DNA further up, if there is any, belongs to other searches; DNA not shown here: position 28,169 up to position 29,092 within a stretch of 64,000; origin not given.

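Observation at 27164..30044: Four-gene cassette (PD-(D/E)xK nuclease, SSB-tip orphan, two DUF488 proteins): candidate uncharacterised nucleic-acid conflict or repair system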

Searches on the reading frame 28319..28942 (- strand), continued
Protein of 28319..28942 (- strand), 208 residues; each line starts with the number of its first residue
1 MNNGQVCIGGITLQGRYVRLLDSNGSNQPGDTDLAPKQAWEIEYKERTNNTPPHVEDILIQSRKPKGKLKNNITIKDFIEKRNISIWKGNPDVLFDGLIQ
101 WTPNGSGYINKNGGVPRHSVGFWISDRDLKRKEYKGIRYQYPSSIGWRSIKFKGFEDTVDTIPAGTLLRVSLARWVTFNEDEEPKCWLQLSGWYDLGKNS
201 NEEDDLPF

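Call 49: fold_search(model_id=the predicted structure, library=pdb)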
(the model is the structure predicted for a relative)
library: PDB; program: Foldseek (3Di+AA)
matches with E <= 10: 1168; with E <= 0.001: 1
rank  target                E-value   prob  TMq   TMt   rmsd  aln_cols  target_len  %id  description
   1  8x70_B                8.9e-04  0.99  0.35  0.39   7.8       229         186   13  The Crystal Structure of IFI16 from Biortus. (released 2023-12-27)
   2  8sh0_A                1.3e-03  0.85  0.25  0.21  12.6       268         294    9  Structure of human POT1 DNA binding domain bound to a 5'-phosphorylated junction of a telomeric DNA hairpin with a 3'- (released 2023-08-30)
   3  8sh1_A                2.3e-03  0.89  0.28  0.23  10.8       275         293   10  Structure of human POT1 DNA binding domain bound to a 5'-phosphorylated junction of a telomeric double-stranded DNA du (released 2023-08-30)
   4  3kjo_A                5.6e-03  0.69  0.25  0.21  11.3       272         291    9  Crystal Structure of hPOT1V2-dTrUd(AGGGTTAG) (released 2010-01-19)
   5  3kjp_A                9.5e-03  0.57  0.25  0.20  11.9       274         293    8  Crystal Structure of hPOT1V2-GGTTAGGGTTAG (released 2010-01-19)
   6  1xjv_A                1.1e-02  0.60  0.26  0.22  11.3       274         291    9  Crystal structure of human POT1 bound to telomeric single-stranded DNA (TTAGGGTTAG) (released 2004-12-14)
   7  8sok_D                1.2e-02  0.47  0.24  0.12  11.7       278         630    9  Cryo-EM structure of human CST bound to POT1(ESDL)/TPP1 in the presence of telomeric ssDNA (released 2023-06-07)
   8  6w6w_A                2.0e-02  0.72  0.30  0.10  12.8       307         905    9  Cryo-EM structure of CST bound to telomeric single-stranded DNA (released 2020-06-03)
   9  3q8d_A                2.7e-02  1.00  0.25  0.24   4.7        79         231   13  E. coli RecO complex with SSB C-terminus (released 2011-05-04)
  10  1iyj_B                2.7e-02  0.51  0.26  0.14  11.1       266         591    9  STRUCTURE OF A BRCA2-DSS1 COMPLEX (released 2002-10-02)
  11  3k0y                  3.9e-02  0.51  0.24  0.26  15.3       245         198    8  Crystal structure of Putative TOXIN related protein (YP_001303978.1) from Parabacteroides distasonis ATCC 8503 at 2.16 A (released 2009-10-06)
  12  1u5k_B                4.1e-02  1.00  0.28  0.26   3.2        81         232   11  Recombinational repair protein RecO (released 2004-10-26)
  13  3k6o_A                4.1e-02  0.51  0.23  0.24  16.0       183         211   10  Crystal structure of protein of unknown function DUF1344 (YP_001299214.1) from Bacteroides vulgatus ATCC 8482 at 2.00  (released 2009-11-03)
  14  4ql5_B                4.6e-02  0.98  0.21  0.58   4.4        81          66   14  Crystal structure of translation initiation factor IF-1 from Streptococcus pneumoniae TIGR4 (released 2014-07-02)
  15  7zai_6                4.9e-02  0.93  0.21  0.43   6.7        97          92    8  Cryo-EM structure of a Pyrococcus abyssi 30S bound to Met-initiator tRNA, mRNA and aIF1A. (released 2022-07-13)
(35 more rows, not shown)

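Call 53: search_protein_families(library=pfam, alignment_id=A5, max_evalue=0.00001)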
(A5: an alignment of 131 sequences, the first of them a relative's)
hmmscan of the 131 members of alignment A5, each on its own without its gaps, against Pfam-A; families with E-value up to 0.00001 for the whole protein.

A. member 1, L003:6408-7472:- (355 aa): 1 family
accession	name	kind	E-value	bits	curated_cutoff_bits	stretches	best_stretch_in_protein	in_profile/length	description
PF12762.13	DDE_Tnp_IS1595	-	2.2e-08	34.7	27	1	139-286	3-147/153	ISXO2-like transposase domain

B. families by the number of members that match (of 131 scanned): 146 families (the first 25 are shown)
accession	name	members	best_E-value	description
PF00589.27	Phage_integrase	3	1.2e-39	Phage integrase family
PF02310.24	B12-binding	3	2.9e-27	B12 binding domain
PF02607.22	B12-binding_2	3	2.1e-19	B12 binding domain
PF02447.22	GntP_permease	2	2.2e-153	GntP family permease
PF03486.20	HI0933_like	2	1.5e-66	HI0933-like protein Rossmann domain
PF07676.18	PD40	2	6.7e-36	WD40-like Beta Propeller Repeat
PF01076.25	Mob_Pre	2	6.5e-27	Plasmid recombination enzyme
PF07992.20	Pyr_redox_2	2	8.7e-26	Pyridine nucleotide-disulphide oxidoreductase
PF00165.29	HTH_AraC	2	5.7e-24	Bacterial regulatory helix-turn-helix proteins, AraC family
PF13091.12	PLDc_2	2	4.3e-23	PLD-like domain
PF00685.33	Sulfotransfer_1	2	2.2e-22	Sulfotransferase domain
PF13469.12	Sulfotransfer_3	2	4e-22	Sulfotransferase family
PF13472.12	Lipase_GDSL_2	2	6.1e-21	GDSL-like Lipase/Acylhydrolase family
PF12833.13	HTH_18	2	8e-20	Helix-turn-helix domain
PF04542.20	Sigma70_r2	2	6.2e-19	Sigma-70 region 2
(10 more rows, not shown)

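Call 54: search_protein_families(library=padloc, alignment_id=A5, max_evalue=1e-10)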
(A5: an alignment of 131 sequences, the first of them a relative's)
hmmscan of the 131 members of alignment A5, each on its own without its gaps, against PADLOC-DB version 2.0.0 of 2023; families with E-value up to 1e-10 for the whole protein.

A. member 1, L003:6408-7472:- (355 aa): 0 families

B. families by the number of members that match (of 131 scanned): 173 families (the first 25 are shown)
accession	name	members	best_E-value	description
PDLC04566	PDC-M30A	1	3.2e-157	-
PDLC04920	PDC-S13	1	4.1e-112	-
PDLC04787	PDC-S01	1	1.2e-110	-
PDLC03016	TIR-TM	1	2e-108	-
PDLC03098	Specificity_I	1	6.1e-91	Type I specificity subunit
PDLC04154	HEC-06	1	9.6e-87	-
PDLC04157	HEC-06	1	1.7e-85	-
PDLC03158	Specificity_I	1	2.6e-82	Type I specificity subunit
PDLC04155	HEC-06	1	2.8e-74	-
PDLC02687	Orf5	1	5e-74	Orf5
PDLC03087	Specificity_I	1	4.3e-72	Type I specificity subunit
PDLC02700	Orf5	1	5.8e-62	Orf5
PDLC02695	Orf5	1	9.4e-60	Orf5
PDLC02693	Orf5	1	2.9e-58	Orf5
PDLC03101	Specificity_I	1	2.3e-57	Type I specificity subunit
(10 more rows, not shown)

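Call 56: search_protein_families(library=padloc, proteins=[P0002, L020:7971-8585:+, L034:7971-8597:+, L056:7971-8591:+, L069:7941-8567:+, L074:1376-1990:+, L035:7971-8588:+], max_evalue=0.1)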
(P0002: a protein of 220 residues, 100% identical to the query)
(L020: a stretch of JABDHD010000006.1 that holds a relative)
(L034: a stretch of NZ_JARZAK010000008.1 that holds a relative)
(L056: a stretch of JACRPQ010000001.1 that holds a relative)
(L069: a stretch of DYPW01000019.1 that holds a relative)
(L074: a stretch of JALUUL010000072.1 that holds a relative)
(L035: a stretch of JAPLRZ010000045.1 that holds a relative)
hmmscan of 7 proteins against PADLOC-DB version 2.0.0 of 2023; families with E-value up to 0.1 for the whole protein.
P0002 (220 aa): 0 families

L020:7971-8585:+ (205 aa): 0 families

L034:7971-8597:+ (209 aa): 0 families

L056:7971-8591:+ (207 aa): 0 families

L069:7941-8567:+ (209 aa): 0 families

L074:1376-1990:+ (205 aa): 0 families

L035:7971-8588:+ (206 aa): 0 families

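Call 57: search_dna_similar(query=P0002, collection=plasmids, mode=protein, max_rows=15)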
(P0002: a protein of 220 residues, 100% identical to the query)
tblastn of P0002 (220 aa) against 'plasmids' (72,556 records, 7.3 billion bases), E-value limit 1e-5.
Records with a match: 1; places in all: 1; records where one place covers at least 80% of the query: 1.
Best place of each record, by identity: <60% 1.
By first word of the organism name: Rhodothermus 1.
By predicted mobility (MOB-suite, as given by PLSDB): non-mobilizable 1.
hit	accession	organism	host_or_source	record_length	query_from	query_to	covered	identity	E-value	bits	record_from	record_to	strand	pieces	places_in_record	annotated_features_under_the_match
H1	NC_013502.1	Rhodothermus marinus DSM 4252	-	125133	2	207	94%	33.9%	2e-23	104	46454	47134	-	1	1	hypothetical protein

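Call 58: search_dna_similar(query=P0002, collection=phages, mode=protein, max_rows=15)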
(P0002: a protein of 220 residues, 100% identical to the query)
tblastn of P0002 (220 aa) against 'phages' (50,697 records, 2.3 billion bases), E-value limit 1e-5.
No match.

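Call 59: find_related_loci(query=A2, collection=viral_contigs, flank=8000)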
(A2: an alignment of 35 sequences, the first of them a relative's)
Query A2 (220 aa) in viral_contigs; peptide patterns used: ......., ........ (x = any residue, [..] = any of these).
14 stretches matched a pattern, but none encodes a relative of the query by tblastn (E <= 1e-3).

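Call 60: get_annotated_region(hit=H1, flank=7000)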
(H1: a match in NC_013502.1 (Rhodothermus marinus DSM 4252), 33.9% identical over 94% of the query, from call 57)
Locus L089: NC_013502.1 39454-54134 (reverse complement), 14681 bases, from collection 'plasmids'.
description: Rhodothermus marinus DSM 4252 plasmid pRMAR01, complete sequence
organism: Rhodothermus marinus DSM 4252 (NCBI taxid 518766)
taxonomy: Bacteria; Rhodothermota; Rhodothermia; Rhodothermales; Rhodothermaceae; Rhodothermus; Rhodothermus marinus; Rhodothermus marinus DSM 4252
host: -; source: -; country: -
typing (MOB-suite, as given by PLSDB): non-mobilizable; replicon rep_cluster_1386
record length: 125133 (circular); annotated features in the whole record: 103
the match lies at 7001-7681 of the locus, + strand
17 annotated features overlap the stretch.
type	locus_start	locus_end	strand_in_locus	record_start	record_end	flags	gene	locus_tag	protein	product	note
CDS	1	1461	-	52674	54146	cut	-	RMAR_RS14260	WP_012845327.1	hypothetical protein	-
CDS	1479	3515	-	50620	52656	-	-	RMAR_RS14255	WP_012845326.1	AAA family ATPase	-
CDS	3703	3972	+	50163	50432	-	-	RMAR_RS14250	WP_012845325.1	hypothetical protein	-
CDS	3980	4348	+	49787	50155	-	-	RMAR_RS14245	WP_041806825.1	single-stranded DNA-binding protein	-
CDS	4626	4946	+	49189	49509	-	-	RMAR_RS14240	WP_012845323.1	hypothetical protein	-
CDS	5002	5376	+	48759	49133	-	-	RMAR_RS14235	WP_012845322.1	hypothetical protein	-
CDS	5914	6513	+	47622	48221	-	-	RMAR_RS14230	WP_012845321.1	DUF488 domain-containing protein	-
CDS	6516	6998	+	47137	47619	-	-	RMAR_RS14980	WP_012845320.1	DUF488 domain-containing protein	-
CDS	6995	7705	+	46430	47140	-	-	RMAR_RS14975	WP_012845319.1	hypothetical protein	-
CDS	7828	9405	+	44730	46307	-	cas1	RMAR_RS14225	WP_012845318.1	CRISPR-associated endonuclease Cas1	GO:0043571 - maintenance of CRISPR repeat elements [Evidence IEA]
CDS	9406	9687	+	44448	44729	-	cas2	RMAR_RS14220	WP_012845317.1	CRISPR-associated endonuclease Cas2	GO:0043571 - maintenance of CRISPR repeat elements [Evidence IEA]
CDS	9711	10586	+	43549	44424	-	-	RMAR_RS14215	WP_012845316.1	J domain-containing protein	GO:0006457 - protein folding [Evidence IEA]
CDS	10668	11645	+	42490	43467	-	cas6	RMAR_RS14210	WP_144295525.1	CRISPR system precrRNA processing endoribonuclease RAMP protein Cas6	-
CDS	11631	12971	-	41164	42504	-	csx2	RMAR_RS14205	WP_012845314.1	TIGR02221 family CRISPR-associated protein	GO:0043571 - maintenance of CRISPR repeat elements [Evidence IEA]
CDS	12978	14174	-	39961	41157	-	csm6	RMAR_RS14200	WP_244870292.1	CRISPR-associated ring nuclease Csm6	GO:0043571 - maintenance of CRISPR repeat elements [Evidence IEA]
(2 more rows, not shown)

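Call 76: search_protein_representatives(alignment_id=A2)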
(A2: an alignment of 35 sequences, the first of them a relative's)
Query: 35 sequences, 220 profile positions. Proteins with E-value up to 0.001 (for the whole library): 805; up to 1e-10: 651; up to 1e-30: 301. The best 150 are listed.
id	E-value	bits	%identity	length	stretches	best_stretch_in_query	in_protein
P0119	1.3e-106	372.0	-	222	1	4-216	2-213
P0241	4.5e-77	275.4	-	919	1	4-213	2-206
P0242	5.8e-72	258.7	-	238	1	1-214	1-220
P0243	1.1e-71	257.8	-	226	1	1-220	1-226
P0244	3.3e-68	246.4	-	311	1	3-214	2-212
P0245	3.4e-67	243.1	-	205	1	1-206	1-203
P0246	1.2e-65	238.1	-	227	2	4-119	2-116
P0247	1.1e-64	234.9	-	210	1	5-206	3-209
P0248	2.4e-64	233.8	-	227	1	1-207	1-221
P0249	5.3e-64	232.7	-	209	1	4-206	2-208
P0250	9.2e-64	231.9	-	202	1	4-208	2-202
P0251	1.2e-63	231.5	-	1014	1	4-211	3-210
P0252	5.1e-63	229.5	-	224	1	2-209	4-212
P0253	9.5e-61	222.0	-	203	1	1-206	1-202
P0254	2.4e-60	220.7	-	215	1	3-208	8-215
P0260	1.1e-57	212.0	-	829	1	3-206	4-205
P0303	1.9e-49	185.1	-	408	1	4-206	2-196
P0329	6.9e-47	176.7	-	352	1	5-207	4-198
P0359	8.2e-44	166.6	-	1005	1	4-207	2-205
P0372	3.3e-42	161.4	-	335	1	4-207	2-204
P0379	7.9e-42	160.2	-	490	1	4-212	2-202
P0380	1.1e-41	159.7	-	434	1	4-209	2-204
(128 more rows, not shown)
